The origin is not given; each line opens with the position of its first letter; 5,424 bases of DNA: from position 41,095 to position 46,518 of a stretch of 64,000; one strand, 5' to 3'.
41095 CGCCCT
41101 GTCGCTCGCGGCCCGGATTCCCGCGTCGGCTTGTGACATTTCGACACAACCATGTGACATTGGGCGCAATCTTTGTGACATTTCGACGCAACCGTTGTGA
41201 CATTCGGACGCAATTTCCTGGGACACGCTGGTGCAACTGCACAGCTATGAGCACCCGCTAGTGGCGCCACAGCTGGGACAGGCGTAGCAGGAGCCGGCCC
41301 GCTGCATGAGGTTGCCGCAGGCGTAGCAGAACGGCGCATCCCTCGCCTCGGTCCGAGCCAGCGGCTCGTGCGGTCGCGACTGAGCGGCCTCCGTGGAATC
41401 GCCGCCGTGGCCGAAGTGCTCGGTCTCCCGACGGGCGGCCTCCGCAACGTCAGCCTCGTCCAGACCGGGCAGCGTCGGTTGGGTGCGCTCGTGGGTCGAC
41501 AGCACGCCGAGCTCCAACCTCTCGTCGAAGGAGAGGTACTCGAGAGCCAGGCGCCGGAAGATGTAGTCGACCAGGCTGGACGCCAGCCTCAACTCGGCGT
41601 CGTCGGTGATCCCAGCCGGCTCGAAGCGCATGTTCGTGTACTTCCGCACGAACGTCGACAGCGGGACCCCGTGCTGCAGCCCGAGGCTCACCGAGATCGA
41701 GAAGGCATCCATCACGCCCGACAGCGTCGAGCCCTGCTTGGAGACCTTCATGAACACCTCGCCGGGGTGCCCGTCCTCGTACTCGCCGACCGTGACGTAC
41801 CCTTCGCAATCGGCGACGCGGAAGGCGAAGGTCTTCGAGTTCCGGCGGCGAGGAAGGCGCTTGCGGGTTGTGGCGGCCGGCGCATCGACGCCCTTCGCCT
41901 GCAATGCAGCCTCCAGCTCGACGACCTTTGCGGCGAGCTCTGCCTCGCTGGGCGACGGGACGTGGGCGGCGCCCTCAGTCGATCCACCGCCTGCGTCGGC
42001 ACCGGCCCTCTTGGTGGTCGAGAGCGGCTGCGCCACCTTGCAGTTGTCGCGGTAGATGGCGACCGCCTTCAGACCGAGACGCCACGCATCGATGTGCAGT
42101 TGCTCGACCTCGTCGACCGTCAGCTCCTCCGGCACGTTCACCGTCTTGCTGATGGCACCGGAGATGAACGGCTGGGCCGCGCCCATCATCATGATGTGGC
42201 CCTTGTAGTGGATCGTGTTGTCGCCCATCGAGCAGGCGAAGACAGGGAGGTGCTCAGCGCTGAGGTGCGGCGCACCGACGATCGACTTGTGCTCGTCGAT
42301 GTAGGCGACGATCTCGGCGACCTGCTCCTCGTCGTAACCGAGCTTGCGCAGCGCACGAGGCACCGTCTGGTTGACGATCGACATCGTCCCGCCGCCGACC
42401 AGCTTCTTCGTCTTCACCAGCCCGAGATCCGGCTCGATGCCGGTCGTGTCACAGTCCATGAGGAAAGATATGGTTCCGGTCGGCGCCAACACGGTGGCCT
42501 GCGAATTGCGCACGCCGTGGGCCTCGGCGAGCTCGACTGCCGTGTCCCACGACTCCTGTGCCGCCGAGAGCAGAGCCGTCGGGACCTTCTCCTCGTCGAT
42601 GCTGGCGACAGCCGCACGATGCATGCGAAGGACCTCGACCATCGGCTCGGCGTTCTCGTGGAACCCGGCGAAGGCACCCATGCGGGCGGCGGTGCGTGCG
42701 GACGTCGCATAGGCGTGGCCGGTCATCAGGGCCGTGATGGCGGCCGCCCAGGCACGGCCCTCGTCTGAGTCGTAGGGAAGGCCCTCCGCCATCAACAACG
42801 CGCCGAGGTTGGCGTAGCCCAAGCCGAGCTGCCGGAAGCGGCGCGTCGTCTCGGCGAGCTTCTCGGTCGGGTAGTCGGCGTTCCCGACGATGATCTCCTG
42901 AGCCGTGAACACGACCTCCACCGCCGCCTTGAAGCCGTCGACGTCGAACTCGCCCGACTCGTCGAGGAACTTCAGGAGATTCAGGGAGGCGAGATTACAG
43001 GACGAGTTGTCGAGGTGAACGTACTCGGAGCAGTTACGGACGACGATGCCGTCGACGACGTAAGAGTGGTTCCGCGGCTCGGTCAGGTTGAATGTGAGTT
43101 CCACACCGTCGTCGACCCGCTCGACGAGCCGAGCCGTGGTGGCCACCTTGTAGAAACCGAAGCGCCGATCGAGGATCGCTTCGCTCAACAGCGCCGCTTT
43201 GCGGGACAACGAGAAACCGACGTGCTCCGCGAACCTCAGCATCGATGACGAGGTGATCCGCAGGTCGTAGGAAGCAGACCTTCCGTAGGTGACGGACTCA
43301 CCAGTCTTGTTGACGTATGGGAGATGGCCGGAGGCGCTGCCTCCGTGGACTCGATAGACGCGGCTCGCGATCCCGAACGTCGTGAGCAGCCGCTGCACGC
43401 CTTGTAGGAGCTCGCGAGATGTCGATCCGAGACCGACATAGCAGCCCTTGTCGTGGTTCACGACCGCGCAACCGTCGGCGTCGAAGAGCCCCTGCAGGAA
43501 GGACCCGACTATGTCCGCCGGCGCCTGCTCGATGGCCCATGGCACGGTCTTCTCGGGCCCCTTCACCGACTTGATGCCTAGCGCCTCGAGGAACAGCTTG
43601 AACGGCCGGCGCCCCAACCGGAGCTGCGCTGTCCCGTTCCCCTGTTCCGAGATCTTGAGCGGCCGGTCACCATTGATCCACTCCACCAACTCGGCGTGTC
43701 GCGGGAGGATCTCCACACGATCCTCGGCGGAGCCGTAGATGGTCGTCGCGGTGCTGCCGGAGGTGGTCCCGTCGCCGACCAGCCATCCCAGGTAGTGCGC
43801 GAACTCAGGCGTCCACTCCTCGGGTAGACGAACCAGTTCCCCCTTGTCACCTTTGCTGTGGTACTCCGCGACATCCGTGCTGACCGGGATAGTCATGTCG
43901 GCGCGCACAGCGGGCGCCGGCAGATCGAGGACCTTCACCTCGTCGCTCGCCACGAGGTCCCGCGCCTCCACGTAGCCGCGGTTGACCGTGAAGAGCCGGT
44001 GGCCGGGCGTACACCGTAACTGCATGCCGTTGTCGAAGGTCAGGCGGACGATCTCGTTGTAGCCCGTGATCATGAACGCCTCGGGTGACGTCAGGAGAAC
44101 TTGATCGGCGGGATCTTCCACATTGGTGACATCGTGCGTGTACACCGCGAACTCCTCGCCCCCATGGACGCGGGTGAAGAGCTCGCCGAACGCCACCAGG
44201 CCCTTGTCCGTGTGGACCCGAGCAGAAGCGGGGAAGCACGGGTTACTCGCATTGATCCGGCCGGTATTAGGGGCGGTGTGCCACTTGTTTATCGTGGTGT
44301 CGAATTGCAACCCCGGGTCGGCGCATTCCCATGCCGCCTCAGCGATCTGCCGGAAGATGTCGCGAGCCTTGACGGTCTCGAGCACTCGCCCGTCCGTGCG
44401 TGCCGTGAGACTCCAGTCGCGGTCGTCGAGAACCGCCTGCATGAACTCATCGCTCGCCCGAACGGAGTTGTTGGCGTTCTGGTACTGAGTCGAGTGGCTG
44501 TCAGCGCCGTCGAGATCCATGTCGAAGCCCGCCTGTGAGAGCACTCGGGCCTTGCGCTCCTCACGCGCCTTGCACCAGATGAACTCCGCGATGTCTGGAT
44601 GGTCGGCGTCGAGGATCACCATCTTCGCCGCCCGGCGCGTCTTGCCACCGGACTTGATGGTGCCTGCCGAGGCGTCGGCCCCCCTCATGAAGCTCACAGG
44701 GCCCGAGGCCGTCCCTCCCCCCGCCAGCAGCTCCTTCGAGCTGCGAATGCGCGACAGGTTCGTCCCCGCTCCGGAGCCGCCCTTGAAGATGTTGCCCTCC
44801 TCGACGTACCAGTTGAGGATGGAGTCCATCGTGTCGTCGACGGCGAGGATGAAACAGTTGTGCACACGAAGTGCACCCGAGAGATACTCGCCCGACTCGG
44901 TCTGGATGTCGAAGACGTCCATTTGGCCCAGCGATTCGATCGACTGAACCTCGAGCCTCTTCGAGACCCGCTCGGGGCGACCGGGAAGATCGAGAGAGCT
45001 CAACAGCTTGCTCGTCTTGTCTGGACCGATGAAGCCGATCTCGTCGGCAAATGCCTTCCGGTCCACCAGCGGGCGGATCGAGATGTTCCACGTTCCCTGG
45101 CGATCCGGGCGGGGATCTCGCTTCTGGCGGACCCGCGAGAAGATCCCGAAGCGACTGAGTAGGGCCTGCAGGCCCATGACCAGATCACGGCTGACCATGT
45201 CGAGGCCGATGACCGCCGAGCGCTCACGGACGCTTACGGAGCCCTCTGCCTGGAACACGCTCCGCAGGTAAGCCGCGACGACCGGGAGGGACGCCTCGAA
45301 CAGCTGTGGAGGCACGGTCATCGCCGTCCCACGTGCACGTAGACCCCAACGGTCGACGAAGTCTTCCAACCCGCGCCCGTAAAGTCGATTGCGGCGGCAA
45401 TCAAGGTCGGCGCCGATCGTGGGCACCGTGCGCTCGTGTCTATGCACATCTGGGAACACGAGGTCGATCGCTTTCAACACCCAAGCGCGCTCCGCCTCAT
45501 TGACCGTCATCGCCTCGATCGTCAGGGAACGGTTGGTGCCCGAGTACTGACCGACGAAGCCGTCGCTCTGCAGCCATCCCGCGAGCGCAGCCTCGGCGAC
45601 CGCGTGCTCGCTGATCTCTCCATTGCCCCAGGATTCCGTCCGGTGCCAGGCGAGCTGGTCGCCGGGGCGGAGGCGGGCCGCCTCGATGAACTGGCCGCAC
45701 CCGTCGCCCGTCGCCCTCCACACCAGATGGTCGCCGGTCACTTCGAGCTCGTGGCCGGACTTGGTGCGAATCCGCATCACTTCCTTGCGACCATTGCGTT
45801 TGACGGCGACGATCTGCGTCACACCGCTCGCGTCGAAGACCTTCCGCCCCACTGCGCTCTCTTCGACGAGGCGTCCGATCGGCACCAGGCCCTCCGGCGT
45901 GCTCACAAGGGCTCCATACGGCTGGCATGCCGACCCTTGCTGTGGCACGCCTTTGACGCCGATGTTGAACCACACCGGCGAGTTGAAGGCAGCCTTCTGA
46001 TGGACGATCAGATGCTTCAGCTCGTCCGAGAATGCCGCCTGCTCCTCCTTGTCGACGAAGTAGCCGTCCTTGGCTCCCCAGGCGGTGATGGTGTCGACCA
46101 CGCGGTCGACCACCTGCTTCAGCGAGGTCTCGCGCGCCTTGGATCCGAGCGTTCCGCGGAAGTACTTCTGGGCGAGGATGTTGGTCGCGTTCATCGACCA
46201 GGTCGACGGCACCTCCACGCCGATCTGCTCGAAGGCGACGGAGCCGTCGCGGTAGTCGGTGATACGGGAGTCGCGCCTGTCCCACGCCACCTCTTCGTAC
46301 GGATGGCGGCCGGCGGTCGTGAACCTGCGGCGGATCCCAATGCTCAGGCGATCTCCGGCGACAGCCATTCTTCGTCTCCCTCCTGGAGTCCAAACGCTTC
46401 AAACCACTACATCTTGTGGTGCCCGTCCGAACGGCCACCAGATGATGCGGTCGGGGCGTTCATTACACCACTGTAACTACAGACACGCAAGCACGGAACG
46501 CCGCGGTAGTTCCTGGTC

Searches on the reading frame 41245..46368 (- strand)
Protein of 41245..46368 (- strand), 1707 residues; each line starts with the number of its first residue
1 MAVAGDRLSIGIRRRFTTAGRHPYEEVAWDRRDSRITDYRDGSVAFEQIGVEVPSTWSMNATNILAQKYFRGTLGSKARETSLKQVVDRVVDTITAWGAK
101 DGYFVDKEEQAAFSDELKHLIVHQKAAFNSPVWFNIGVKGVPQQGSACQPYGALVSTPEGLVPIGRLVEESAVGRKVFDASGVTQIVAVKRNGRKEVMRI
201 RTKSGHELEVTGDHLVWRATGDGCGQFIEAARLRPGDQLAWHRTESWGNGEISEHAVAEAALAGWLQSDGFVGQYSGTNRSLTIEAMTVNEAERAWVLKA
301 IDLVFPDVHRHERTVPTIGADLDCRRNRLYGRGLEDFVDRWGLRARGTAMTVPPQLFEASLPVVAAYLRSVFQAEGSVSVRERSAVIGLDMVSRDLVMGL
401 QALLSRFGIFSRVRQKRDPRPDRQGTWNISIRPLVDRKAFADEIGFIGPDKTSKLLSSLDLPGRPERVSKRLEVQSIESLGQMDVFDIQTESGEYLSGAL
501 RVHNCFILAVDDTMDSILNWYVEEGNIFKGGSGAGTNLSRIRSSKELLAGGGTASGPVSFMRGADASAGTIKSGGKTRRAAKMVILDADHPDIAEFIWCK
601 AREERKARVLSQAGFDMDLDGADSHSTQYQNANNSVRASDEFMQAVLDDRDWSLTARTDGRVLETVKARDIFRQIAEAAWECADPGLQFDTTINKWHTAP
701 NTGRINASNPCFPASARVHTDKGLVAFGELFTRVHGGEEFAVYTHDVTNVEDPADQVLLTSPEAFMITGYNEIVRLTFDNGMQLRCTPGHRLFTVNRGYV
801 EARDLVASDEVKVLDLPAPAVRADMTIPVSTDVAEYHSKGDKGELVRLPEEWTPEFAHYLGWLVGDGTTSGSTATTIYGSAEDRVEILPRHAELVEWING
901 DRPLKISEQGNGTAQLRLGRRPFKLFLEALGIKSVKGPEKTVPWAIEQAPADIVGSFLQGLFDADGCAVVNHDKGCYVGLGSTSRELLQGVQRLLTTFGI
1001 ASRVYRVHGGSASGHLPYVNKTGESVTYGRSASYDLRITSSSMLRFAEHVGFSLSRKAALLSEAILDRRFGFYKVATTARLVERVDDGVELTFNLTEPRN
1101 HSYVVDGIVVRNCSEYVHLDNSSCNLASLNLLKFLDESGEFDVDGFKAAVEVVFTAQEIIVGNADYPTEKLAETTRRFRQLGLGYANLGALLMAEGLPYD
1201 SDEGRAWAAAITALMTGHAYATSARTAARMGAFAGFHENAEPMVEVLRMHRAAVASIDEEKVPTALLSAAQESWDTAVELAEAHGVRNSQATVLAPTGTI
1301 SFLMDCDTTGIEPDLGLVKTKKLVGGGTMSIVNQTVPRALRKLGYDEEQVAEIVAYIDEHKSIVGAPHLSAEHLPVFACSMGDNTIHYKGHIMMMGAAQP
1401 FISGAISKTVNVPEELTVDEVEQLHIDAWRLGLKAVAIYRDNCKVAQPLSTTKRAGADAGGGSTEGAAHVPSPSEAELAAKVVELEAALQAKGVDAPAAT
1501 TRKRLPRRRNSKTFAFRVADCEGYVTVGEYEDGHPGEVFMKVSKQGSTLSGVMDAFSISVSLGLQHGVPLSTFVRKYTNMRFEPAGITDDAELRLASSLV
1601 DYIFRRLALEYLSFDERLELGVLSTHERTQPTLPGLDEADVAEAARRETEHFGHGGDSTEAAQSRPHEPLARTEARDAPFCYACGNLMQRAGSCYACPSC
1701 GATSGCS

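Call 8: search_protein_families(library=pfam, proteins=[window:41245-46368:-], max_evalue=0.01)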
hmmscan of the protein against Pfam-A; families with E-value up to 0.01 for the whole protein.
window:41245-46368:- (1707 aa): 7 families
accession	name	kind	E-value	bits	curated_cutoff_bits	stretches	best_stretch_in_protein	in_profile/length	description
PF02867.20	Ribonuc_red_lgC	-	9.2e-140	467.2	23.9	1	504-1439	2-523/523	Ribonucleotide reductase, barrel domain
PF14528.11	LAGLIDADG_3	-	3.7e-36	123.7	22.5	2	954-1051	3-82/82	LAGLIDADG-like domain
PF08471.15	Ribonuc_red_2_N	-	2e-21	76.5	27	1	41-124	1-103/103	Class II vitamin B12-dependent ribonucleotide reductase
PF14890.11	Intein_splicing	-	1.8e-11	44.5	35.8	1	754-1111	37-154/155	Intein splicing domain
PF12637.14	TSCPD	-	2.9e-11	44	22.8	1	1522-1609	15-86/88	TSCPD domain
PF14527.11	LAGLIDADG_WhiA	-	0.004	17.7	23.2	0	365-417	2-54/93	WhiA LAGLIDADG-like domain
PF01079.26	Hint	-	0.0065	16.5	29.7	0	191-245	61-120/213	Hint module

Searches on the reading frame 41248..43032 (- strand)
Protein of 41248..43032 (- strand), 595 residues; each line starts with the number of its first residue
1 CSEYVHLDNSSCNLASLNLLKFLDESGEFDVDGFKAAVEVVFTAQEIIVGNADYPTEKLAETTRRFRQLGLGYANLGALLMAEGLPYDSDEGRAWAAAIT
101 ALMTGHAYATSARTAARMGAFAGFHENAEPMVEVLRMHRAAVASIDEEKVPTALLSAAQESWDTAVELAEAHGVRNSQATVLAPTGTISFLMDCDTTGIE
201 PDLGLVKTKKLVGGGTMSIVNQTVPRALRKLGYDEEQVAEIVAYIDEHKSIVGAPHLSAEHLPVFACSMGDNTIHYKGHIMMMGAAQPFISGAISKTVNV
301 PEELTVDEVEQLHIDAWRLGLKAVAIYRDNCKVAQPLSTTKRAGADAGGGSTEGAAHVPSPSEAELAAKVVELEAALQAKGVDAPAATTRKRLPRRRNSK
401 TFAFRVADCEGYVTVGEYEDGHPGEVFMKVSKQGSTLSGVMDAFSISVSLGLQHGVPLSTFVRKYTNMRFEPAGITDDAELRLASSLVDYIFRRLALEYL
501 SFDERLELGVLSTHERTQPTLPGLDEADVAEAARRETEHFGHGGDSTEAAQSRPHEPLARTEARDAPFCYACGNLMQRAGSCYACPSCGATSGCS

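Call 18: find_homologous_proteins(query=window:41248-43032:-, max_evalue=1e-50)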
Query seq(595 aa) (595 aa): 8000 proteins with E <= 1e-50 among 8000 candidates; the best 120 are listed.
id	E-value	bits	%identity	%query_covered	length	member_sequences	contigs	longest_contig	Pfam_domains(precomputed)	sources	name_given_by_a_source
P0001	0.0e+0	1091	81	100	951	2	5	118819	PF02867.21,PF08471.16,PF12637.15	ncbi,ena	-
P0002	0.0e+0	1088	81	100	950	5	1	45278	PF02867.21,PF08471.16,PF12637.15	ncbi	-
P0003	0.0e+0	1086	81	100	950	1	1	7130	PF02867.21,PF08471.16,PF12637.15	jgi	jgi:ribonucleoside-diphosphate reductase alpha chain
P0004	0.0e+0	1086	80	100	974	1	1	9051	PF02867.21,PF08471.16,PF12637.15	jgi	jgi:ribonucleoside-diphosphate reductase alpha chain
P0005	0.0e+0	1080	80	100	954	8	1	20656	PF02867.21,PF08471.16,PF12637.15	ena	-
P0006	0.0e+0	1079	80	100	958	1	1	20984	PF02867.21,PF08471.16,PF12637.15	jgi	jgi:ribonucleoside-diphosphate reductase alpha chain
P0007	0.0e+0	1074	81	100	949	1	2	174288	PF02867.21,PF08471.16,PF12637.15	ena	-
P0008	0.0e+0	1074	80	100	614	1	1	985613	PF02867.21,PF12637.15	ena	-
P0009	0.0e+0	1071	79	100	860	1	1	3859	PF02867.21,PF14528.12,PF12637.15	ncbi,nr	ncbi:MAG TPA: LAGLIDADG family homing endonuclease, partial [Acidimicrobiales bacterium]|nr:LAGLIDAD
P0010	0.0e+0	1070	79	100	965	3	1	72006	PF02867.21,PF08471.16,PF12637.15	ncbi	ncbi:MAG: vitamin B12-dependent ribonucleotide reductase [Acidimicrobiales bacterium]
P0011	0.0e+0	1069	79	100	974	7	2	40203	PF02867.21,PF08471.16,PF12637.15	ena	-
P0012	0.0e+0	1069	79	100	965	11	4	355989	PF02867.21,PF08471.16,PF12637.15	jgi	jgi:ribonucleoside-diphosphate reductase alpha chain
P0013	0.0e+0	1067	80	100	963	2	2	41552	PF02867.21,PF08471.16,PF12637.15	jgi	jgi:ribonucleoside-diphosphate reductase alpha chain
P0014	0.0e+0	1064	79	100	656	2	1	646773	PF02867.21,PF12637.15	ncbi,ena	-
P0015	0.0e+0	1064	79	100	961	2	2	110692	PF02867.21,PF08471.16,PF12637.15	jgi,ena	-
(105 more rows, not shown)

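Call 19: find_encoding_contigs(protein=P0001, flank=10000, max_places=3)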
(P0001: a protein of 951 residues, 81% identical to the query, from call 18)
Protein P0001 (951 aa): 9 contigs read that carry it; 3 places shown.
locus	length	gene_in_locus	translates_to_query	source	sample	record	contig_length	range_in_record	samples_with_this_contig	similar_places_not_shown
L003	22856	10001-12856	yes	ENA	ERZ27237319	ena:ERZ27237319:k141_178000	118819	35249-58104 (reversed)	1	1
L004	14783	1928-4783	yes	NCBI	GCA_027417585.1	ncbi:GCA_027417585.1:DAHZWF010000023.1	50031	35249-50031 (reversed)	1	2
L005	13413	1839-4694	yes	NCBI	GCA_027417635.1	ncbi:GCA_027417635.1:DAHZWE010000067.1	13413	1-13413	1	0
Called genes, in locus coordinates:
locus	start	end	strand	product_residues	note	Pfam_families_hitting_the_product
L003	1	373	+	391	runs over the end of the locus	PF20706:GT4-conflict, PF00534:Glycos_transf_1, PF13692:Glyco_trans_1_4, PF13524:Glyco_trans_1_2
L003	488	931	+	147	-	PF10604:Polyketide_cyc2, PF03364:Polyketide_cyc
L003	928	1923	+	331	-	PF00480:ROK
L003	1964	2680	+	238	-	PF00296:Bac_luciferase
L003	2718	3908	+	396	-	PF00155:Aminotran_1_2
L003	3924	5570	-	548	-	PF05257:CHAP (weak)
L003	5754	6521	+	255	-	PF01553:Acyltransferase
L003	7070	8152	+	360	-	PF01609:DDE_Tnp_1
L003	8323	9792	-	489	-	PF00370:FGGY_N, PF02782:FGGY_C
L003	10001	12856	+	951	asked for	PF08471:Ribonuc_red_2_N, PF02867:Ribonuc_red_lgC, PF12637:TSCPD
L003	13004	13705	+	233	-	-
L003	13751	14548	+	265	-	PF13489:Methyltransf_23, PF08241:Methyltransf_11, PF08242:Methyltransf_12, PF13649:Methyltransf_25 (faint)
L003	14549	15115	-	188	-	PF00908:dTDP_sugar_isom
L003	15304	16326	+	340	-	PF00962:A_deaminase, PF19326:AMP_deaminase (weak)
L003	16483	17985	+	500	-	PF02133:Transp_cyt_pur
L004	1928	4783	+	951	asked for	PF08471:Ribonuc_red_2_N, PF02867:Ribonuc_red_lgC, PF12637:TSCPD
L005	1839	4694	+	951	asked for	PF08471:Ribonuc_red_2_N, PF02867:Ribonuc_red_lgC, PF12637:TSCPD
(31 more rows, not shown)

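Call 20: find_encoding_contigs(protein=P0007, flank=10000, max_places=2)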
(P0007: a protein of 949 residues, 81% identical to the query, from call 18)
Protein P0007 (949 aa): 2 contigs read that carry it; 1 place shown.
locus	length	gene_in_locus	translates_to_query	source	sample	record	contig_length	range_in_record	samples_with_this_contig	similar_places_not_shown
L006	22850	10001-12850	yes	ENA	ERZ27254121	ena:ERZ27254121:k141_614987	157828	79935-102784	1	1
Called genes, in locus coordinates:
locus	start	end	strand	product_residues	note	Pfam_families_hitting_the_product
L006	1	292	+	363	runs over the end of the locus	PF13484:Fer4_16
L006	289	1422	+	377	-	PF13439:Glyco_transf_4, PF00534:Glycos_transf_1, PF13692:Glyco_trans_1_4, PF13524:Glyco_trans_1_2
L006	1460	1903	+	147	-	PF10604:Polyketide_cyc2, PF03364:Polyketide_cyc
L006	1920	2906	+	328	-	PF00480:ROK, PF01869:BcrAD_BadFG (faint)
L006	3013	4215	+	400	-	PF00155:Aminotran_1_2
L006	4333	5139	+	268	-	-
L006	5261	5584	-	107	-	-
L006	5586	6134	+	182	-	-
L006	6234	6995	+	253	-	PF01553:Acyltransferase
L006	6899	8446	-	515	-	PF00370:FGGY_N, PF02782:FGGY_C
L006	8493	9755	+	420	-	PF06224:AlkZ-like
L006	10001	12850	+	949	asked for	PF08471:Ribonuc_red_2_N, PF02867:Ribonuc_red_lgC, PF12637:TSCPD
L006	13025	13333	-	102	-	-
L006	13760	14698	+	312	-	PF00005:ABC_tran, PF13304:AAA_21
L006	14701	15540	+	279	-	PF12730:ABC2_membrane_4 (weak)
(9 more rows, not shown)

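Call 40: find_encoding_contigs(protein=P0002, flank=6000, max_places=1)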
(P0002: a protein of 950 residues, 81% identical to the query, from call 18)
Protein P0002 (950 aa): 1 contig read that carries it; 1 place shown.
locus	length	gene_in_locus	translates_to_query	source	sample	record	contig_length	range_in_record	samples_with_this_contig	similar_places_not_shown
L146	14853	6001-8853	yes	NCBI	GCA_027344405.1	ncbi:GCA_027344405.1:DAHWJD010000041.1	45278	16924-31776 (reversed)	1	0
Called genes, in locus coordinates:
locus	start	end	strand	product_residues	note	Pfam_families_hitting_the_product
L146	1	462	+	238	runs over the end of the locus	PF00296:Bac_luciferase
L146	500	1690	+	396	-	PF00155:Aminotran_1_2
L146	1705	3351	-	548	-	PF05257:CHAP (weak)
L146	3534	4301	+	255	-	PF01553:Acyltransferase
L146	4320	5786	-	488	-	PF00370:FGGY_N, PF02782:FGGY_C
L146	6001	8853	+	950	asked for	PF08471:Ribonuc_red_2_N, PF02867:Ribonuc_red_lgC, PF12637:TSCPD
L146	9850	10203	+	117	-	PF02635:DsrE (weak)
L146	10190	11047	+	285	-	PF13531:SBP_bac_11, PF01547:SBP_bac_1 (weak)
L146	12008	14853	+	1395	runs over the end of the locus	PF00122:E1-E2_ATPase, PF00702:Hydrolase, PF13246:Cation_ATPase, PF00689:Cation_ATPase_C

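Call 41: find_encoding_contigs(protein=P0012, flank=6000, max_places=1)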
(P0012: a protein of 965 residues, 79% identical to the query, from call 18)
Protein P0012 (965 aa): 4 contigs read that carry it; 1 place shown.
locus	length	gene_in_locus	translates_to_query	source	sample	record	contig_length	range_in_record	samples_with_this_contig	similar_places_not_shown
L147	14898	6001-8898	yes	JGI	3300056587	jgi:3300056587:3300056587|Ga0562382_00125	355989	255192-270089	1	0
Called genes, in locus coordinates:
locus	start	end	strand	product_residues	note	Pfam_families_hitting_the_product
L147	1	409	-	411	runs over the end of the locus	PF00150:Cellulase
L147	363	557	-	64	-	-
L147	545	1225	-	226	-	-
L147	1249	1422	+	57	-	-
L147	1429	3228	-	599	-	-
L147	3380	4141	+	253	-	PF01553:Acyltransferase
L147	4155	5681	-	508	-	PF00370:FGGY_N, PF02782:FGGY_C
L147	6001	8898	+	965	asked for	PF08471:Ribonuc_red_2_N, PF02867:Ribonuc_red_lgC, PF12637:TSCPD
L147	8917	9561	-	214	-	PF00156:Pribosyltran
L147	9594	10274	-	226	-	PF14681:UPRTase, PF00156:Pribosyltran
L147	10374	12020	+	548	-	PF01565:FAD_binding_4, PF08031:BBE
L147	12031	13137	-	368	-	PF15902:Sortilin-Vps10 (faint), PF02012:BNR (faint)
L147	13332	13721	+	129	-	PF01687:Flavokinase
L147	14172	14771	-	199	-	-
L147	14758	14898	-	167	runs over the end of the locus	PF04542:Sigma70_r2, PF08281:Sigma70_r4_2, PF04545:Sigma70_r4 (weak), PF13384:HTH_23 (weak)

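Call 42: find_encoding_contigs(protein=P0010, flank=6000, max_places=1)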
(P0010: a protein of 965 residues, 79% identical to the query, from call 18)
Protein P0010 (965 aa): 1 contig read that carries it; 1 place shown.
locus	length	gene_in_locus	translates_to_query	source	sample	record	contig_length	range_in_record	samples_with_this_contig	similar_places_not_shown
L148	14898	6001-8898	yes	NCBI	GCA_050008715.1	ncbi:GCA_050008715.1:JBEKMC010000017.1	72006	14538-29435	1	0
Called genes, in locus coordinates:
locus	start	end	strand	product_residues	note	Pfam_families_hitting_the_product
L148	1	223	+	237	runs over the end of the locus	PF00296:Bac_luciferase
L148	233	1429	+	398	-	PF00155:Aminotran_1_2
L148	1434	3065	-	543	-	-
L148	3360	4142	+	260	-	PF01553:Acyltransferase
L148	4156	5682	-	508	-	PF00370:FGGY_N, PF02782:FGGY_C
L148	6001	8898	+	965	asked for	PF08471:Ribonuc_red_2_N, PF02867:Ribonuc_red_lgC, PF12637:TSCPD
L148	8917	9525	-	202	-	PF00156:Pribosyltran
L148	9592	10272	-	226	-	PF14681:UPRTase, PF00156:Pribosyltran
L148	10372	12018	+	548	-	PF01565:FAD_binding_4, PF08031:BBE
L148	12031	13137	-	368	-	PF15902:Sortilin-Vps10 (faint), PF02012:BNR (faint)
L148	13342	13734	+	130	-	PF01687:Flavokinase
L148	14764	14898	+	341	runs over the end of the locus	PF16396:DUF5005, PF13810:DUF4185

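Call 83: find_encoding_contigs(protein=P0008, flank=10000, max_places=1)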
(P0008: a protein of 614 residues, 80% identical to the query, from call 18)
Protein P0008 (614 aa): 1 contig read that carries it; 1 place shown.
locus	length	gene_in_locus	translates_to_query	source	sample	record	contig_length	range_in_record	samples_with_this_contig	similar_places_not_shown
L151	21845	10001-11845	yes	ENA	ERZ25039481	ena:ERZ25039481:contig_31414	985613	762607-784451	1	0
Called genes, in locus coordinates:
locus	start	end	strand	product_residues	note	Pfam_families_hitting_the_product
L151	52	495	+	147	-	PF10604:Polyketide_cyc2, PF03364:Polyketide_cyc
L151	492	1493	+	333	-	PF00480:ROK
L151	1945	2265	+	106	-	-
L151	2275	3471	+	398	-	PF00155:Aminotran_1_2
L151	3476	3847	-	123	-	-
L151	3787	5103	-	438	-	PF05257:CHAP (weak)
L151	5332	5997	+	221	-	PF01553:Acyltransferase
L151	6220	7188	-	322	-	PF00370:FGGY_N, PF02782:FGGY_C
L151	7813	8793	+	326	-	PF08471:Ribonuc_red_2_N, PF02867:Ribonuc_red_lgC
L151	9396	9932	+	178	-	PF14528:LAGLIDADG_3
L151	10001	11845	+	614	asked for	PF02867:Ribonuc_red_lgC, PF12637:TSCPD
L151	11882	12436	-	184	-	PF00908:dTDP_sugar_isom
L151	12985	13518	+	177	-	PF00962:A_deaminase, PF19326:AMP_deaminase (weak)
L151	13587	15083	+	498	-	PF02133:Transp_cyt_pur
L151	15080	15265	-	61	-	-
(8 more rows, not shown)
